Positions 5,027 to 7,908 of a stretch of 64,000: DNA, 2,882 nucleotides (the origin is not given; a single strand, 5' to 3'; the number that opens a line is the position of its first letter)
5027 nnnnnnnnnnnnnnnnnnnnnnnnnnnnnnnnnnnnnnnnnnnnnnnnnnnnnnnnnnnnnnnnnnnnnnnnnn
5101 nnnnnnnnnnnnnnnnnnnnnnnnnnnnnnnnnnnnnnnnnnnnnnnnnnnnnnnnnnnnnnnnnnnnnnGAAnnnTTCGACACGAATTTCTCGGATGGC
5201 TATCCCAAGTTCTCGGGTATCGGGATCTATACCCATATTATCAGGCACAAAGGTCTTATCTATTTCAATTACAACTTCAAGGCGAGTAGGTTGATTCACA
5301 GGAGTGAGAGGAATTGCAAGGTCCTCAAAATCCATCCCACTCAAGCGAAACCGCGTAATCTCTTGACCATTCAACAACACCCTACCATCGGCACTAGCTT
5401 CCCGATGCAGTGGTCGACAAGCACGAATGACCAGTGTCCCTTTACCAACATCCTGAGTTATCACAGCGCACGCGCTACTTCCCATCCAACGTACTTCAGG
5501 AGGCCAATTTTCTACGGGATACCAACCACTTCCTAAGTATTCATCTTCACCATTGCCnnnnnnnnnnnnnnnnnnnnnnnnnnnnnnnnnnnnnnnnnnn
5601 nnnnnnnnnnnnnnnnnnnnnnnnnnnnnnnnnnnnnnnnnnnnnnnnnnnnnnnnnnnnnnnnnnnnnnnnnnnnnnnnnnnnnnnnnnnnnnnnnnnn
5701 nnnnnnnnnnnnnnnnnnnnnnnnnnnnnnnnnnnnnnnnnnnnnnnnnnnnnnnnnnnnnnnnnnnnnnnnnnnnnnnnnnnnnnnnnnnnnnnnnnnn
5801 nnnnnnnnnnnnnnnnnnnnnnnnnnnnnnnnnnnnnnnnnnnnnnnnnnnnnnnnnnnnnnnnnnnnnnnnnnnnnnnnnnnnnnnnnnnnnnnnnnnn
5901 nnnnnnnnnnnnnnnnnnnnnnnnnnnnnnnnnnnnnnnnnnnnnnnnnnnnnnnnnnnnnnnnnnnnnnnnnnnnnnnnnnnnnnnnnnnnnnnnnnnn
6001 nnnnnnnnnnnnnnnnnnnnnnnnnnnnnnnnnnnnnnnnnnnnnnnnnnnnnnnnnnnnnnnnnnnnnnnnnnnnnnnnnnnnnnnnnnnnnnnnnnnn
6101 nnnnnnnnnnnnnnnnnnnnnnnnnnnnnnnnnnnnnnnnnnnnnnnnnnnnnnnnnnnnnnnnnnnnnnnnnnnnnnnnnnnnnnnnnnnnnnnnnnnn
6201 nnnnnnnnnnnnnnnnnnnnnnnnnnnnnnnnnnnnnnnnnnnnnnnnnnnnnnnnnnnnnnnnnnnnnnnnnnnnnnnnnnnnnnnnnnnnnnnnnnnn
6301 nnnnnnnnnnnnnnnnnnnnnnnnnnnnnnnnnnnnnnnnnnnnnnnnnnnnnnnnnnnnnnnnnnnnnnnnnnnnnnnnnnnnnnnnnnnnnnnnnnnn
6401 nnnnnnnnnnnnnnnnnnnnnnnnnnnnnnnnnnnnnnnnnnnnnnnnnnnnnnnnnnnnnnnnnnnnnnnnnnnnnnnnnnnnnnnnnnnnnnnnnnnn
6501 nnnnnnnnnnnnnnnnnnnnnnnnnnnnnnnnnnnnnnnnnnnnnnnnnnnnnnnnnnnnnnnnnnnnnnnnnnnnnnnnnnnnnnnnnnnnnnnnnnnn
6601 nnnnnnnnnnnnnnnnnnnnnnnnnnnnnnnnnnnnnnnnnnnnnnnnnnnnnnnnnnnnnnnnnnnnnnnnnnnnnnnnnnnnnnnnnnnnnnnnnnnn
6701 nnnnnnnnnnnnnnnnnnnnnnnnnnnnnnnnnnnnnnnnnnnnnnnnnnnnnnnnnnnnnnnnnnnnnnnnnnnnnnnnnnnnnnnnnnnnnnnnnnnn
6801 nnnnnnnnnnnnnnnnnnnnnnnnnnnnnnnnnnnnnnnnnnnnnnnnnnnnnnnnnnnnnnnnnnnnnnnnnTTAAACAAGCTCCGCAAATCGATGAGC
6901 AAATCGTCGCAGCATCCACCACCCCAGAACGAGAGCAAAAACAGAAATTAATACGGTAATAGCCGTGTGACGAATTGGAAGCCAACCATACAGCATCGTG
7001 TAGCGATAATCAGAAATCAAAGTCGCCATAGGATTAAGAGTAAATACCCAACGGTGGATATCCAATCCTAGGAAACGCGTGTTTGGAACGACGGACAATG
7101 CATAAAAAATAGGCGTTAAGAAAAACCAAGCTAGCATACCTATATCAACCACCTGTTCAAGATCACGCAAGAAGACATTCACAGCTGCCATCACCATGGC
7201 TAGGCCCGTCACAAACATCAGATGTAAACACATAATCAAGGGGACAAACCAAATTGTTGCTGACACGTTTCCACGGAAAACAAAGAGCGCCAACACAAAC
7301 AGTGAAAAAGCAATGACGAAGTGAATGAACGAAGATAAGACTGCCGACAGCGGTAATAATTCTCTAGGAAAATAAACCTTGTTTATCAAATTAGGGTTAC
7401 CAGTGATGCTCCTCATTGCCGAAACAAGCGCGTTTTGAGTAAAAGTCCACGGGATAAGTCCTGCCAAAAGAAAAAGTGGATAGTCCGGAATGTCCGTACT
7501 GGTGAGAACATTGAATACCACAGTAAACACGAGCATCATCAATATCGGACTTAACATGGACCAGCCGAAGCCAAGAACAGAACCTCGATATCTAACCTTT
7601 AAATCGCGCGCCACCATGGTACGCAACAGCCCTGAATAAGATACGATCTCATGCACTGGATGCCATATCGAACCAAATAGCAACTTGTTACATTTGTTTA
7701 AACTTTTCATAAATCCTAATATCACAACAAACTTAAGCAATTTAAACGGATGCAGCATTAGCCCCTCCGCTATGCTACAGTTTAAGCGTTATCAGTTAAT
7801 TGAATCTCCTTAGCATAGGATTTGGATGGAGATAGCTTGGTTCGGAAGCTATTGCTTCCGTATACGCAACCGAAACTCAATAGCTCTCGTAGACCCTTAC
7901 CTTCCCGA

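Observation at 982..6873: One Wzt-C-like beta-sandwich module of about 120 aa is present in four consecutive genes of the glycan cluster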

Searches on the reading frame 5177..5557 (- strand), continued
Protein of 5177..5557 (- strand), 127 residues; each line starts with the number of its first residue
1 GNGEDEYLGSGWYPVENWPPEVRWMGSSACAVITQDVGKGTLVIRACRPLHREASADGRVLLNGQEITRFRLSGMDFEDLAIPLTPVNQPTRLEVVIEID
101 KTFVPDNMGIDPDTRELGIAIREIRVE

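Call 48: search_protein_families(library=pfam, proteins=[window:5177-5557:-, P0020, P0022, P0026, P0031, P0036, P0046], max_evalue=10)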
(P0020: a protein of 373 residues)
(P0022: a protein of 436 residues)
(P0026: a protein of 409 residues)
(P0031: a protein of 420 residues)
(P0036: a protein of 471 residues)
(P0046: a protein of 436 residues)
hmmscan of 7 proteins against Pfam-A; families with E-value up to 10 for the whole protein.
seq(127 aa): 0 families

P0020 (373 aa): 18 families
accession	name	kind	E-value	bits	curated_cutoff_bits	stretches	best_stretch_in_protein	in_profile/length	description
PF08241.18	Methyltransf_11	-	3.5e-21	76.1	21.2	1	47-138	1-95/95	Methyltransferase domain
PF13649.12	Methyltransf_25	-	3.8e-18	66.4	27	1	47-134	2-97/97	Methyltransferase domain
PF13847.12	Methyltransf_31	-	2.3e-17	63.5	27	1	41-142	2-113/145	Methyltransferase domain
PF13489.12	Methyltransf_23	-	5.3e-16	59.2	27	1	34-145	12-124/164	Methyltransferase domain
PF08242.18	Methyltransf_12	-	1.1e-14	55.4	30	1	47-135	1-97/98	Methyltransferase domain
PF01209.24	Ubie_methyltran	-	1.6e-12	47.7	20.1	1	25-138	30-151/233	ubiE/COQ5 methyltransferase family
PF02353.26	CMAS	-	2.9e-07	30.5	27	1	24-136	43-162/273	Mycolic acid cyclopropane synthetase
PF07021.18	MetW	-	4.6e-07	30.1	21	1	40-143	11-112/193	Methionine biosynthesis protein MetW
PF05219.18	DREV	-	0.00018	21.1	26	1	41-188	93-237/265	DREV methyltransferase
PF08003.17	Methyltransf_9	-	0.00044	19.7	23.8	1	32-138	105-217/315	Protein of unknown function (DUF1698)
PF05175.20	MTS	-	0.00078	19.6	23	1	35-109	24-104/170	Methyltransferase small domain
PF01555.25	N6_N4_Mtase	-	0.0019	18.6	26.7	1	40-81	179-220/221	DNA methylase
PF13679.12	Methyltransf_32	-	0.0049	17.3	27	1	39-90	22-78/143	Methyltransferase domain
PF05401.17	NodS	-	0.03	14.6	24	1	8-118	10-120/201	Nodulation protein S (NodS)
PF05724.17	TPMT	-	0.051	13.7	26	1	36-80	31-75/218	Thiopurine S-methyltransferase (TPMT)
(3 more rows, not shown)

P0022 (436 aa): 14 families
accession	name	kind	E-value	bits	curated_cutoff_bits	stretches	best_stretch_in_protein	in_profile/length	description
PF13847.12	Methyltransf_31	-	3.9e-16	59.5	27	1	49-160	1-113/145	Methyltransferase domain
PF08241.18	Methyltransf_11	-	1.4e-15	58.1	21.2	1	56-156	1-95/95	Methyltransferase domain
PF13649.12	Methyltransf_25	-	1.6e-15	58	27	1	55-152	1-97/97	Methyltransferase domain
PF13489.12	Methyltransf_23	-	9.1e-14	51.9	27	1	44-216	14-160/164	Methyltransferase domain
PF02353.26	CMAS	-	1.1e-10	41.7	27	1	40-159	51-167/273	Mycolic acid cyclopropane synthetase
PF08242.18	Methyltransf_12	-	1.1e-09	39.3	30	1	56-154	1-98/98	Methyltransferase domain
PF01209.24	Ubie_methyltran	-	0.0046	16.8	20.1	1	45-123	41-120/233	ubiE/COQ5 methyltransferase family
PF01555.25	N6_N4_Mtase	-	0.0075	16.7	26.7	2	50-89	180-219/221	DNA methylase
PF09445.16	Methyltransf_15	-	0.031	14.3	22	1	55-113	4-61/165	RNA cap guanine-N2 methyltransferase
PF05891.18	Methyltransf_PK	-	0.042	13.8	27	1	48-157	52-160/218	AdoMet dependent proline di-methyltransferase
PF08123.19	DOT1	-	0.048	13.6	23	1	38-97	29-97/205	Histone methylation protein DOT1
PF06859.18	Bin3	-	0.055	14.5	27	1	121-222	2-107/109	Bicoid-interacting protein 3 (Bin3)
PF01135.25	PCMT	-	0.1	12.8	20.3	1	43-89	65-114/210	Protein-L-isoaspartate(D-aspartate) O-methyltransferase (PCMT)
PF05175.20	MTS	-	0.2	11.7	23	1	51-93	31-75/170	Methyltransferase small domain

P0026 (409 aa): 1 family
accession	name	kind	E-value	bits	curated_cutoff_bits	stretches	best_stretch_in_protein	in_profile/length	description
PF14524.12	Wzt_C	-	8.9e-14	52.1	30.4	1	51-176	7-140/143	Wzt C-terminal domain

P0031 (420 aa): 4 families
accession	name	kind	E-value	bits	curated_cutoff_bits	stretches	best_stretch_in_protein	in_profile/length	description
PF22895.2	DUF7024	-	1e-06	29.1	24.4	2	245-367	23-140/145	Domain of unknown function (DUF7024)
PF13284.11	DUF4072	-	2.6e-05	24.9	24.6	1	68-94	7-32/46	Domain of unknown function (DUF4072)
PF10703.15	MoaF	-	0.0045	17.3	23.3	2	287-338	16-63/108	MoaF N-terminal domain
PF18628.8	P2_N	-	0.3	11.2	25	0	177-202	6-31/129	Viral coat protein P2 N-terminal domain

P0036 (471 aa): 6 families
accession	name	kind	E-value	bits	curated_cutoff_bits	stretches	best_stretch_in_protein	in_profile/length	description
PF22895.2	DUF7024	-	3.7e-08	33.8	24.4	3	39-64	21-46/145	Domain of unknown function (DUF7024)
PF10703.15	MoaF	-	3e-05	24.3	23.3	2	232-275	15-54/108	MoaF N-terminal domain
PF07119.17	DUF1375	-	0.018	15.7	20.3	0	260-277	24-41/51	Protein of unknown function (DUF1375)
PF18628.8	P2_N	-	0.091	12.9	25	0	423-453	6-36/129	Viral coat protein P2 N-terminal domain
PF13284.11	DUF4072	-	0.13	13.1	24.6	0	183-198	6-21/46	Domain of unknown function (DUF4072)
PF22236.2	TEBP_OB2-like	-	0.29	11.7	27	0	216-251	30-65/100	Telomere end-binding protein alpha subunit OB2 domain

P0046 (436 aa): 3 families
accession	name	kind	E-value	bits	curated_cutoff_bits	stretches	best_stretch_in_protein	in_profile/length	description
PF11824.13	DUF3344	-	0.0003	20.9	27.2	2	361-403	218-258/275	Protein of unknown function (DUF3344)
PF09426.16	Nyv1_longin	-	0.16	12.5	25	0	210-243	2-36/137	Vacuolar R-SNARE Nyv1, longin domain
PF23728.1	Tubby_C_like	-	0.16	12.3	24.4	0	215-242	124-154/172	Tubby C-terminal like domain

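Call 70: search_solved_structures(query=A6, max_evalue=10, show_alignments=1)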
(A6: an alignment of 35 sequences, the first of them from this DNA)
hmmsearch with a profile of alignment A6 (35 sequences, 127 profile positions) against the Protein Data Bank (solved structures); distinct sequences matched with E-value up to 10: 10.
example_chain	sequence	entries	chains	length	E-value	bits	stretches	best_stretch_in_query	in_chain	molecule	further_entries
1d2p_A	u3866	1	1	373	0.0092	19.8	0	54-99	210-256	COLLAGEN ADHESIN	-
8bl3_A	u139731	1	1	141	0.023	18.5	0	50-97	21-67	scIg12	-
8bl6_A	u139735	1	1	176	0.023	18.5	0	50-98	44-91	dIG14-scdim-EF62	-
1d2o_A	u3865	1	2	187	0.27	15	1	54-100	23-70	COLLAGEN ADHESIN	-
2jdu_A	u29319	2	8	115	0.35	14.7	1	42-100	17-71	FUCOSE-BINDING LECTIN PA-IIL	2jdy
1gzt_A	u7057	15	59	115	0.6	13.9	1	44-100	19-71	FUCOSE-SPECIFIC LECTIN | PSEUDOMONAS AERUGINOSA LECTIN II | FUCOSE-BINDING LECTIN PA-IIL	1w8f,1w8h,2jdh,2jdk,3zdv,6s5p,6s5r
1our_A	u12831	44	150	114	0.61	13.9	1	44-100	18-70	hypothetical protein LecB | PSEUDOMONAS AERUGINOSA LECTIN II | FUCOSE-BINDING LECTIN PA-IIL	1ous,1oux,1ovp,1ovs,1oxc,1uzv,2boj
2jdm_A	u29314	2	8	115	0.72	13.6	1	42-100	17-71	FUCOSE-BINDING LECTIN PA-IIL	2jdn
2jdp_A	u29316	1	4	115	0.78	13.5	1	43-100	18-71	FUCOSE-BINDING LECTIN PA-IIL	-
4ut5_A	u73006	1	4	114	1.3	12.8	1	43-100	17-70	LECB LECTIN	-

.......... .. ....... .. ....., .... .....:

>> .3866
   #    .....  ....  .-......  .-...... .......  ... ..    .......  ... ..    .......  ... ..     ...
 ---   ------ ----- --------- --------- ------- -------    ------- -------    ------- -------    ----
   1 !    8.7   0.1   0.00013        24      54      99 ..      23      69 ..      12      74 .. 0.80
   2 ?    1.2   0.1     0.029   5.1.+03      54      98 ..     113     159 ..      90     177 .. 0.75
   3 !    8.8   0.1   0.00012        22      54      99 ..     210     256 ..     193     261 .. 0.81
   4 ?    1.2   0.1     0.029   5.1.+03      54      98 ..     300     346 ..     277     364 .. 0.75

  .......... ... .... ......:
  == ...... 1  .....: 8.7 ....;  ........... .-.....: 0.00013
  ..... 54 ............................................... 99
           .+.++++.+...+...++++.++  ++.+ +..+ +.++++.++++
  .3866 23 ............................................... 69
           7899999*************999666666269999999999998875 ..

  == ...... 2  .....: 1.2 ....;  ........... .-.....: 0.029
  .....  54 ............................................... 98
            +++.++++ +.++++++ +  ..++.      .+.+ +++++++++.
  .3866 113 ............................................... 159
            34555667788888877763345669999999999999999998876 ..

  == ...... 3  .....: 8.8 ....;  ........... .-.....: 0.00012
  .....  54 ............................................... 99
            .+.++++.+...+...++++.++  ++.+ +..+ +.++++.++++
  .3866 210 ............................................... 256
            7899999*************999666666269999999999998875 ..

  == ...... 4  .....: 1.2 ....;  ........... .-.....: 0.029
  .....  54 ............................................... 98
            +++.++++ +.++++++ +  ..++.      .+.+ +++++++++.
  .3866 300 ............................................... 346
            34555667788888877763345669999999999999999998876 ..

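Call 84: search_protein_families(library=pfam, proteins=[P0039, P0033, P0077, P0162], max_evalue=0.01)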
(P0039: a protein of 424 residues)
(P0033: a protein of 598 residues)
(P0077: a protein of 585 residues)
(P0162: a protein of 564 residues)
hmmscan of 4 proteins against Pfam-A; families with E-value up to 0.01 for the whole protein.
P0039 (424 aa): 8 families
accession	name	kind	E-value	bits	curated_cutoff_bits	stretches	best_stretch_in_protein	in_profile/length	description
PF00005.33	ABC_tran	-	1.7e-23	84.2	25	1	62-193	1-135/137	ABC transporter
PF13304.12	AAA_21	-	6.9e-05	23.5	27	1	75-96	2-23/304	AAA domain, putative AbiEii toxin, Type IV TA system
PF13555.12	AAA_29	-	9e-05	22.6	27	1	65-100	15-50/61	P-loop containing region of AAA domain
PF02463.25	SMC_N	-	0.00016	21.6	40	1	73-113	25-65/220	RecF/RecN/SMC N terminal domain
PF13476.12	AAA_23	-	0.00058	21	27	1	64-96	12-43/201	AAA domain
PF13191.12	AAA_16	-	0.00098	20.1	32.6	1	68-112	18-63/167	AAA ATPase domain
PF25199.1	nSTAND_NTPase5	-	0.0014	18.9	34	0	70-92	39-61/145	Novel STAND NTPase 5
PF13175.12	AAA_15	-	0.0051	16.9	32.1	1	74-99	25-50/374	AAA ATPase domain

P0033 (598 aa): 3 families
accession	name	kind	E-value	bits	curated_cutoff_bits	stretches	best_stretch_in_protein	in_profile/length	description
PF00005.33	ABC_tran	-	1.7e-22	81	25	1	45-176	1-135/137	ABC transporter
PF14524.12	Wzt_C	-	1.4e-13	51.5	30.4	1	269-390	10-139/143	Wzt C-terminal domain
PF13304.12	AAA_21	-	0.00014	22.4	27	0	59-76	3-20/304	AAA domain, putative AbiEii toxin, Type IV TA system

P0077 (585 aa): 6 families
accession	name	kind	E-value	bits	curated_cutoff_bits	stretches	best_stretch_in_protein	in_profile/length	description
PF00005.33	ABC_tran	-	4.4e-22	79.6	25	1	44-175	1-135/137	ABC transporter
PF14524.12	Wzt_C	-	1.7e-13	51.2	30.4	1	275-409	9-142/143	Wzt C-terminal domain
PF13304.12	AAA_21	-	6.4e-06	26.9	27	1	58-78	3-23/304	AAA domain, putative AbiEii toxin, Type IV TA system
PF13555.12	AAA_29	-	0.00013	22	27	1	53-89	22-56/61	P-loop containing region of AAA domain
PF13476.12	AAA_23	-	0.0026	18.8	27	1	57-74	22-39/201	AAA domain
PF13175.12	AAA_15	-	0.0083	16.2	32.1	0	59-79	28-48/374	AAA ATPase domain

P0162 (564 aa): 5 families
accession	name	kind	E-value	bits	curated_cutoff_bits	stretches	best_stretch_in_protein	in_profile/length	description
PF14524.12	Wzt_C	-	1.9e-32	112.7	30.4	1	259-395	3-141/143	Wzt C-terminal domain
PF00005.33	ABC_tran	-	2.4e-19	70.7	25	1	37-169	1-136/137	ABC transporter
PF13304.12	AAA_21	-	5.7e-08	33.6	27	1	51-70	3-22/304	AAA domain, putative AbiEii toxin, Type IV TA system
PF13476.12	AAA_23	-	0.00076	20.6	27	1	38-68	11-40/201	AAA domain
PF13555.12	AAA_29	-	0.0075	16.4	27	0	49-64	24-39/61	P-loop containing region of AAA domain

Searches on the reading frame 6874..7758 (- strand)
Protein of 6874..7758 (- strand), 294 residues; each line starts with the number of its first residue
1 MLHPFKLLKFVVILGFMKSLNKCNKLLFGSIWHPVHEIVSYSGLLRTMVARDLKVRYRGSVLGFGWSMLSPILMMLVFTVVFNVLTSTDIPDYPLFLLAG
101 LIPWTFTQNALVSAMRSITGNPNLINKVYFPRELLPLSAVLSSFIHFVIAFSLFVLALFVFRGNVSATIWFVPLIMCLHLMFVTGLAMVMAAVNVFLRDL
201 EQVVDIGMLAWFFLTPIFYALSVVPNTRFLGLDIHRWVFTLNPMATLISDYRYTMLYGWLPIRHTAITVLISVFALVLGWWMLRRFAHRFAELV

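Call 3: search_protein_families(library=pfam, proteins=[window:6874-7758:-], max_evalue=1)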
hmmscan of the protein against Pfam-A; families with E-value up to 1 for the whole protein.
window:6874-7758:- (294 aa): 1 family
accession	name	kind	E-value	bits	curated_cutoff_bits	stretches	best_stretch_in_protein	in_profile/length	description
PF01061.29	ABC2_membrane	-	5.6e-15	55.9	26.9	1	45-255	3-210/211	ABC-2 type transporter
